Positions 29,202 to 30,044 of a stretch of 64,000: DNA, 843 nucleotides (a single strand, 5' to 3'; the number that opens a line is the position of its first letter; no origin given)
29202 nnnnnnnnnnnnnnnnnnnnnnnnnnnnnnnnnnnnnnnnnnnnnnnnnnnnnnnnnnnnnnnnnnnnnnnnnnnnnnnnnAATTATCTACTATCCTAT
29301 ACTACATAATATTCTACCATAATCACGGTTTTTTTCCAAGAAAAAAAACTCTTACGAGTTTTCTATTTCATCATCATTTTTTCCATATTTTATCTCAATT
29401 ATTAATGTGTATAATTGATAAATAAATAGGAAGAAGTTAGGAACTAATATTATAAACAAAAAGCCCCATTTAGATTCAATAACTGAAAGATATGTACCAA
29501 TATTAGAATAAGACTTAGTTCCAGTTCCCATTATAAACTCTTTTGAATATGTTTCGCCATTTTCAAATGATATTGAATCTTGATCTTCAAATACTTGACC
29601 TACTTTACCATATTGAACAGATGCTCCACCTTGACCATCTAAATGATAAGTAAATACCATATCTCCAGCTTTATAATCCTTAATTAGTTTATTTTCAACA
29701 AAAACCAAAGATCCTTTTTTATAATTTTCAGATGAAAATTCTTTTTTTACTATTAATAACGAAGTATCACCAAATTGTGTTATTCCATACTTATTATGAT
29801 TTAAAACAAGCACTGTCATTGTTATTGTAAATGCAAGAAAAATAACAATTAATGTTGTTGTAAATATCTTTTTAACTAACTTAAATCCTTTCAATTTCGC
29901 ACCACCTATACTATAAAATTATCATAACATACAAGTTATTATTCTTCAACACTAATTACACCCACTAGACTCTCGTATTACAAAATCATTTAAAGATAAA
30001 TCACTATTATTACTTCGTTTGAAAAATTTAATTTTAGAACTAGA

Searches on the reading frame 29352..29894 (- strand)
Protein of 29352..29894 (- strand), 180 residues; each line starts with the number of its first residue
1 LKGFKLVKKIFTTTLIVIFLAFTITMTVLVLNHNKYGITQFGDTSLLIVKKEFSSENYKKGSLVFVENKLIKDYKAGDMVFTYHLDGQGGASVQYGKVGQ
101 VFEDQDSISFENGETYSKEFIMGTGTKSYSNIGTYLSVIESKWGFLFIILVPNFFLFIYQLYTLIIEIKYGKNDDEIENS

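Call 3: search_protein_families(library=pfam, proteins=[window:29352-29894:-], max_evalue=0.1)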
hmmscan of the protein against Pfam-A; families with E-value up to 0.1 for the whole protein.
window:29352-29894:- (180 aa): 0 families

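Call 4: search_protein_families(library=ncbifam, proteins=[window:29352-29894:-], max_evalue=0.1)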
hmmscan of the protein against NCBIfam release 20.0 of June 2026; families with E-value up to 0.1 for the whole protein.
window:29352-29894:- (180 aa): 2 families
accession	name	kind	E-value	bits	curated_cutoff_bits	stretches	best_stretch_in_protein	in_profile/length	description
NF046067.1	SigPepSipWBacil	equivalog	0.016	14.8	190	0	9-168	2-169/189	signal peptidase I SipW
TIGR02228.1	sigpep_I_arch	equivalog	0.031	14.1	51.85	1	16-84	12-70/158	signal peptidase I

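Call 15: search_protein_families(library=padloc, proteins=[window:29352-29894:-], max_evalue=0.1)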
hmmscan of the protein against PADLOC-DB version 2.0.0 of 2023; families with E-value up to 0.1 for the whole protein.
window:29352-29894:- (180 aa): 0 families
